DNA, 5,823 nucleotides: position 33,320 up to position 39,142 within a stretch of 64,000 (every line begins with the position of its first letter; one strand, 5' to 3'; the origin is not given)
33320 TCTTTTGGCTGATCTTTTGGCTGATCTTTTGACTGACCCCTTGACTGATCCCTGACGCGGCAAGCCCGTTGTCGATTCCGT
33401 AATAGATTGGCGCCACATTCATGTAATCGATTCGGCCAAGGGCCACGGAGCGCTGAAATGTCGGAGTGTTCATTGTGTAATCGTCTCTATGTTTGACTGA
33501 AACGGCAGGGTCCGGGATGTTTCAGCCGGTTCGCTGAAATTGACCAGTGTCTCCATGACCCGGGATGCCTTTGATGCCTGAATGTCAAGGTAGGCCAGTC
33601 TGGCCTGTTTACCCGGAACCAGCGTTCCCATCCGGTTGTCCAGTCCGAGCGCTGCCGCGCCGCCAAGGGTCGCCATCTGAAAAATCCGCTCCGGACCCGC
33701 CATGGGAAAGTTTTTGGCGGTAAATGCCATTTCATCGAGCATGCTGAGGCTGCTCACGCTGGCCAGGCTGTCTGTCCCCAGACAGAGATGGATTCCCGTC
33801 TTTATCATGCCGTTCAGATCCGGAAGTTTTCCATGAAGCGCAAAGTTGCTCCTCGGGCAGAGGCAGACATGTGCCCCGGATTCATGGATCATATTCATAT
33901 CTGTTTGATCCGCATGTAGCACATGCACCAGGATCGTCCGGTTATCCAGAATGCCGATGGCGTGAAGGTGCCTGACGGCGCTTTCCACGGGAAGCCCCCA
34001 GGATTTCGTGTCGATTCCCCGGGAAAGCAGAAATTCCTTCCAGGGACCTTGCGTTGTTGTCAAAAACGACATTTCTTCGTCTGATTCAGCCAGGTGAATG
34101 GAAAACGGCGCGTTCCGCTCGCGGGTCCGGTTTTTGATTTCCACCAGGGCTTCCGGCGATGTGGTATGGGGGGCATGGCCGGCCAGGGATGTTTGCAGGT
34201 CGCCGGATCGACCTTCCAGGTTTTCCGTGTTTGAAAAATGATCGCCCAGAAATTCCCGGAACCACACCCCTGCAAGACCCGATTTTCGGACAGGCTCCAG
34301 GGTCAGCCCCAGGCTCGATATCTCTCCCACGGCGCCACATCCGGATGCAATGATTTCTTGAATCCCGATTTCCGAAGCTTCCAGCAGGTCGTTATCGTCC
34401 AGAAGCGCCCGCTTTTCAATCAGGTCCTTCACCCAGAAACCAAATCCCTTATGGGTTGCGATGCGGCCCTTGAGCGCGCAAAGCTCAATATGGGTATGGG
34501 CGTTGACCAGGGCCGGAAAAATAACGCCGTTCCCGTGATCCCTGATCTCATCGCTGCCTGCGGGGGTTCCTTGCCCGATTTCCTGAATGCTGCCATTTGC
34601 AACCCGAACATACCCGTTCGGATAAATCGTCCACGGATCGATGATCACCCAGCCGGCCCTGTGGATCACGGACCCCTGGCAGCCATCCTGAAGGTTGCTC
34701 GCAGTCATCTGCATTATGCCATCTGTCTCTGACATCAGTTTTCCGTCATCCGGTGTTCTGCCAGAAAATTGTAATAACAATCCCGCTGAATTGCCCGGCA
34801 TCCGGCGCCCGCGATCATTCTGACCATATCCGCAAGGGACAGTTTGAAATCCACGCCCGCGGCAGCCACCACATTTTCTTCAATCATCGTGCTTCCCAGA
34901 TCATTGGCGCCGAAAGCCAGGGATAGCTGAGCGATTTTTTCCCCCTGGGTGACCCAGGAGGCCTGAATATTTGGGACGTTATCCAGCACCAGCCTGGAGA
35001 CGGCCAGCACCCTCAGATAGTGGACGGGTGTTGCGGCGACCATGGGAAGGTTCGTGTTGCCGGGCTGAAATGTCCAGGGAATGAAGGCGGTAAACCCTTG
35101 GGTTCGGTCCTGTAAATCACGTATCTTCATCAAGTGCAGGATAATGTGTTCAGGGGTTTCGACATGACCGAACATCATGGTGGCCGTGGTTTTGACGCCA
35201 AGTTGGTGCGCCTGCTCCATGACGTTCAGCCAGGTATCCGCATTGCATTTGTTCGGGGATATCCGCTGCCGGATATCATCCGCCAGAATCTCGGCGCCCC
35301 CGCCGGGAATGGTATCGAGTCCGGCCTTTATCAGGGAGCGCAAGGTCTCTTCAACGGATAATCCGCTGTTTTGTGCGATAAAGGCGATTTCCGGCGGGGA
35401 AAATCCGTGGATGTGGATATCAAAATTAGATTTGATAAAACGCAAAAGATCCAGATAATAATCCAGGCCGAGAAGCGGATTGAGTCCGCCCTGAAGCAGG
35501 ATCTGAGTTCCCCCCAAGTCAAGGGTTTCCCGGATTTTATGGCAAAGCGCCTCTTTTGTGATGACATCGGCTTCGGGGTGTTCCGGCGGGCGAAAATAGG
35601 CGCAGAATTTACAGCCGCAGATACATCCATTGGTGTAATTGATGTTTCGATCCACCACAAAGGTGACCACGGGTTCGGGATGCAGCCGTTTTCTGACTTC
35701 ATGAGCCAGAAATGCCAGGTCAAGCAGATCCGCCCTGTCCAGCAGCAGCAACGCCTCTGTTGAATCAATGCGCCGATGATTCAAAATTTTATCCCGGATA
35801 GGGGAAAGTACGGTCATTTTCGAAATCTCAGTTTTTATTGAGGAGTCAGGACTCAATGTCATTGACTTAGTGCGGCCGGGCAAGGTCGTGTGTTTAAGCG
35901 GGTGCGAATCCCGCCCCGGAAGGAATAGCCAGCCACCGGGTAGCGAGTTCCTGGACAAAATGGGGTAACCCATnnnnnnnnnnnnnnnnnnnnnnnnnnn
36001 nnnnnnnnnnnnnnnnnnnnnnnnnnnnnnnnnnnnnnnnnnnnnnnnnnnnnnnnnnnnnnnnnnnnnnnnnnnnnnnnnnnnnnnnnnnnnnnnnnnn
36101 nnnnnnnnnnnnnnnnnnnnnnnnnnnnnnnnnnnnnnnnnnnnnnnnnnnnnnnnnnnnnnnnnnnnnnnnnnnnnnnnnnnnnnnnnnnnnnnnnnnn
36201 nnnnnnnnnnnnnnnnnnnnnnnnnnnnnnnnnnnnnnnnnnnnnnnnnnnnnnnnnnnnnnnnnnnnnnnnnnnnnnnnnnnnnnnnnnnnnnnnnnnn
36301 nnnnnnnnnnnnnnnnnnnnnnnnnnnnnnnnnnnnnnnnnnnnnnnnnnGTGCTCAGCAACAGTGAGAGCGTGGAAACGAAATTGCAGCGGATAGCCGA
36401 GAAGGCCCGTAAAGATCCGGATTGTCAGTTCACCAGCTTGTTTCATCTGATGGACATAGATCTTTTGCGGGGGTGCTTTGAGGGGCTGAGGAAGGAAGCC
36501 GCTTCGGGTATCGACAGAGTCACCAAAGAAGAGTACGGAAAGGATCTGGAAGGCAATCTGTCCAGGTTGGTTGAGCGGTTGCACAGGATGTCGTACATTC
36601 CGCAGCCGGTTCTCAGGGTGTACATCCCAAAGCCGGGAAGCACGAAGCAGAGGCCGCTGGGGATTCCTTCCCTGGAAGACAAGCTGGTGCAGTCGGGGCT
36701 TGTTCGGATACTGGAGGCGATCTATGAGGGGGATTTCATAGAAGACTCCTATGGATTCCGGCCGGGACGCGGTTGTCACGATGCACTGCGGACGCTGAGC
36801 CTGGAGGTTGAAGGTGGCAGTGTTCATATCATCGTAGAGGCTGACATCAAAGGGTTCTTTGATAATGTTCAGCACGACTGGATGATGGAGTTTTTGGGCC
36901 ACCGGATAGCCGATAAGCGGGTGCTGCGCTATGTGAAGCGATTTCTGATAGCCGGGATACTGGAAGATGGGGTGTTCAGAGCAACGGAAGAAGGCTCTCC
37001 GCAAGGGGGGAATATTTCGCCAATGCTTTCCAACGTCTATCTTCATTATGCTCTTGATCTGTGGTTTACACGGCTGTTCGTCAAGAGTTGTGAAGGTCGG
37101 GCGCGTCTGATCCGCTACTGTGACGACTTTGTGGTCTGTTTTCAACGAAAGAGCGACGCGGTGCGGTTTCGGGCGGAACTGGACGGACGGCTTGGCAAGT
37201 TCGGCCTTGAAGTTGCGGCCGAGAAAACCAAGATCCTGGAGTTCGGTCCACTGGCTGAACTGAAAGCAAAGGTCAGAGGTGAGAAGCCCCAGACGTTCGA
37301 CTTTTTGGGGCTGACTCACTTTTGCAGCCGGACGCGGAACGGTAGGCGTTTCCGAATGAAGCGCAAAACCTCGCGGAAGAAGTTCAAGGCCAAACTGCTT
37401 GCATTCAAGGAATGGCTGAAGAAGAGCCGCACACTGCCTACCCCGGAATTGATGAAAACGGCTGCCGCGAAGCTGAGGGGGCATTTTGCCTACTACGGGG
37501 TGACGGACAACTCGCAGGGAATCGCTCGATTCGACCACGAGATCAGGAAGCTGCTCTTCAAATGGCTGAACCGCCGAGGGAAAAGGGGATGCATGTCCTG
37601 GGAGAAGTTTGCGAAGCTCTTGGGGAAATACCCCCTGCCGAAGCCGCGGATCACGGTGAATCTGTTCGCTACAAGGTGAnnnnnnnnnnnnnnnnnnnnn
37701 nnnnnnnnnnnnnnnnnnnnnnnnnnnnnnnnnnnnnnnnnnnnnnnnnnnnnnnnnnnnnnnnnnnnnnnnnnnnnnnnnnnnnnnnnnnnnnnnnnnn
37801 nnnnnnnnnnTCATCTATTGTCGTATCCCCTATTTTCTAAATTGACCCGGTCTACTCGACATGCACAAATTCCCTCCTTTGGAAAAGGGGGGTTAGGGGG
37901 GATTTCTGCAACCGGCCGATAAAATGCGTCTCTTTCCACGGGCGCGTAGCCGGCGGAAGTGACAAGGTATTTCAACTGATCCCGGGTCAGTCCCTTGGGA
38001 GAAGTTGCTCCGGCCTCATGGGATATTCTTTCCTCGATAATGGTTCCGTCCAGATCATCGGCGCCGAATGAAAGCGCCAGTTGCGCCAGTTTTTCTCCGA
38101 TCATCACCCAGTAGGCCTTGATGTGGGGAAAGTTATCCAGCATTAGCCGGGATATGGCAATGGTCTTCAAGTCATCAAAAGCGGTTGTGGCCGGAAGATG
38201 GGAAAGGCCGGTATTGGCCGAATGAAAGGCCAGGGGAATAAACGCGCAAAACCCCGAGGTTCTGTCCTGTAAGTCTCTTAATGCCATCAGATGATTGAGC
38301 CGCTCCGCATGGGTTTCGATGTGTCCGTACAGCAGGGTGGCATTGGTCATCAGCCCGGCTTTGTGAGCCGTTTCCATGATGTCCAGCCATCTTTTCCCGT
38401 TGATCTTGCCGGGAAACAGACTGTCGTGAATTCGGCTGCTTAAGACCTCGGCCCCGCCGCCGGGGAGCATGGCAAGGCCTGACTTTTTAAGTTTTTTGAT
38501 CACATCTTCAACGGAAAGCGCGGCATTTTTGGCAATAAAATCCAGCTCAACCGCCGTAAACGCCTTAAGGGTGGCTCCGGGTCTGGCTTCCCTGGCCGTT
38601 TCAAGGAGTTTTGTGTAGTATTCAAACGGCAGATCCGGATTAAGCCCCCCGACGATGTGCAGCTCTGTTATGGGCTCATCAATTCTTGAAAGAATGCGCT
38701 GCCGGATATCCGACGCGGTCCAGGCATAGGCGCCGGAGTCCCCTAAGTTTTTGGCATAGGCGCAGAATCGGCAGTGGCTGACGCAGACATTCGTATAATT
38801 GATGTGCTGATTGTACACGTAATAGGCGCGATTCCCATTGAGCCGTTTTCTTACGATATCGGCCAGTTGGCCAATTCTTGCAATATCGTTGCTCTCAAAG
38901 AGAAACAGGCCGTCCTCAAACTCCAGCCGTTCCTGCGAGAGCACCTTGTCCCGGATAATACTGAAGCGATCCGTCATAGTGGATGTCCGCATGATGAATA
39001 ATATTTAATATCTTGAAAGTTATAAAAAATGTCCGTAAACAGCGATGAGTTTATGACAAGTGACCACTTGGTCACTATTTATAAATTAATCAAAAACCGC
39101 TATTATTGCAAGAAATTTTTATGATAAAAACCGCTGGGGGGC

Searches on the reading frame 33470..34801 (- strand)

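Call 23: search_protein_families(library=pfam, proteins=[window:33470-34801:-], max_evalue=0.00001)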
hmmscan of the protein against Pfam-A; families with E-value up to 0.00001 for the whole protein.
window:33470-34801:- (443 aa): 2 families
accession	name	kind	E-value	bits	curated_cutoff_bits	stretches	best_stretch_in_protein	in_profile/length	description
PF01979.26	Amidohydro_1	-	1.1e-37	130.5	25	1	93-410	1-321/345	Amidohydrolase family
PF07969.17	Amidohydro_3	-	3.7e-11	43.6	29.7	1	219-411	264-450/472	Amidohydrolase family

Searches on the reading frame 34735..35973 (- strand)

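Call 23: search_protein_families(library=pfam, proteins=[window:34735-35973:-], max_evalue=0.00001)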
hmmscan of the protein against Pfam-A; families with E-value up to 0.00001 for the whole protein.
window:34735-35973:- (412 aa): 2 families
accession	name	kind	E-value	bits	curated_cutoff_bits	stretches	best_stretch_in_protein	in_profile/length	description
PF19288.4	CofH_C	-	1.6e-32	112.4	27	1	292-404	2-119/125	CofH/MqnC C-terminal region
PF04055.27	Radical_SAM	-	3.4e-19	70.1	29.5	1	111-278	1-160/166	Radical SAM superfamily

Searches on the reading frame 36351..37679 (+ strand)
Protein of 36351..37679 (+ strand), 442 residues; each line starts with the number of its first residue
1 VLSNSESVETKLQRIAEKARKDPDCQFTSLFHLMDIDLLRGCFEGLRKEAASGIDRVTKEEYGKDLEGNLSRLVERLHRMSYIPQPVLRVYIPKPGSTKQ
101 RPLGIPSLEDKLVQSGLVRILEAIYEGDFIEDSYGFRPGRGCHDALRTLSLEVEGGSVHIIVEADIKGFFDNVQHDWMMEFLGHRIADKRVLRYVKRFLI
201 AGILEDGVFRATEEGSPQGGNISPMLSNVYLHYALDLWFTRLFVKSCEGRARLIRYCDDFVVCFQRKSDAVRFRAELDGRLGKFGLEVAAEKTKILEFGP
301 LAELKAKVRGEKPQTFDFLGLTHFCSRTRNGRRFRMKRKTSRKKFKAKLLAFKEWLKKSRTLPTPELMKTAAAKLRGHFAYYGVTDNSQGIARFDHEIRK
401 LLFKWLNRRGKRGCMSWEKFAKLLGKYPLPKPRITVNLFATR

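Call 82: search_protein_families(library=pfam, proteins=[window:36351-37679:+], max_evalue=0.001)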
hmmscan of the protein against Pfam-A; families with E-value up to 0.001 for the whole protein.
window:36351-37679:+ (442 aa): 2 families
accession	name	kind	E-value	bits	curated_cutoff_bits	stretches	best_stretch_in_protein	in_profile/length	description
PF00078.32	RVT_1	-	1.3e-35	123.5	29.6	1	92-322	1-204/205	Reverse transcriptase (RNA-dependent DNA polymerase)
PF08388.16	GIIM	-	2.6e-08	34.2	23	1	343-418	2-75/80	Group II intron, maturase-specific domain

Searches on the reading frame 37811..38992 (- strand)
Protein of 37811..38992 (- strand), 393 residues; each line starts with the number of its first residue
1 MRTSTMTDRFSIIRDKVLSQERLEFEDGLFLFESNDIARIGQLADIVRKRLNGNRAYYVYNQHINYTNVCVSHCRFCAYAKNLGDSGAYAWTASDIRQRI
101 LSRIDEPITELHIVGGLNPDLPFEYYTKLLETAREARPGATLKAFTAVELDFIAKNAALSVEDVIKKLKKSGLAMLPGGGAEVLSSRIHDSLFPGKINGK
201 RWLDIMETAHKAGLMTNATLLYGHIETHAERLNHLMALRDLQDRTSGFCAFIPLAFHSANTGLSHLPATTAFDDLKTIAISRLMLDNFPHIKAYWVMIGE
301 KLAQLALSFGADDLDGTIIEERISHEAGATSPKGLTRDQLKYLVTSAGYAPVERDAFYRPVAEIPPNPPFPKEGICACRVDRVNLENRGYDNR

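Call 23: search_protein_families(library=pfam, proteins=[window:37811-38992:-], max_evalue=0.00001)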
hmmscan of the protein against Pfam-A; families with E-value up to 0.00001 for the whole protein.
window:37811-38992:- (393 aa): 2 families
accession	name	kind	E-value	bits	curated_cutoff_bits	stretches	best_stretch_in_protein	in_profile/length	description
PF19288.4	CofH_C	-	2.8e-19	69.6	27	1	246-360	2-118/125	CofH/MqnC C-terminal region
PF04055.27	Radical_SAM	-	4.7e-12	46.8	29.5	1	64-235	1-163/166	Radical SAM superfamily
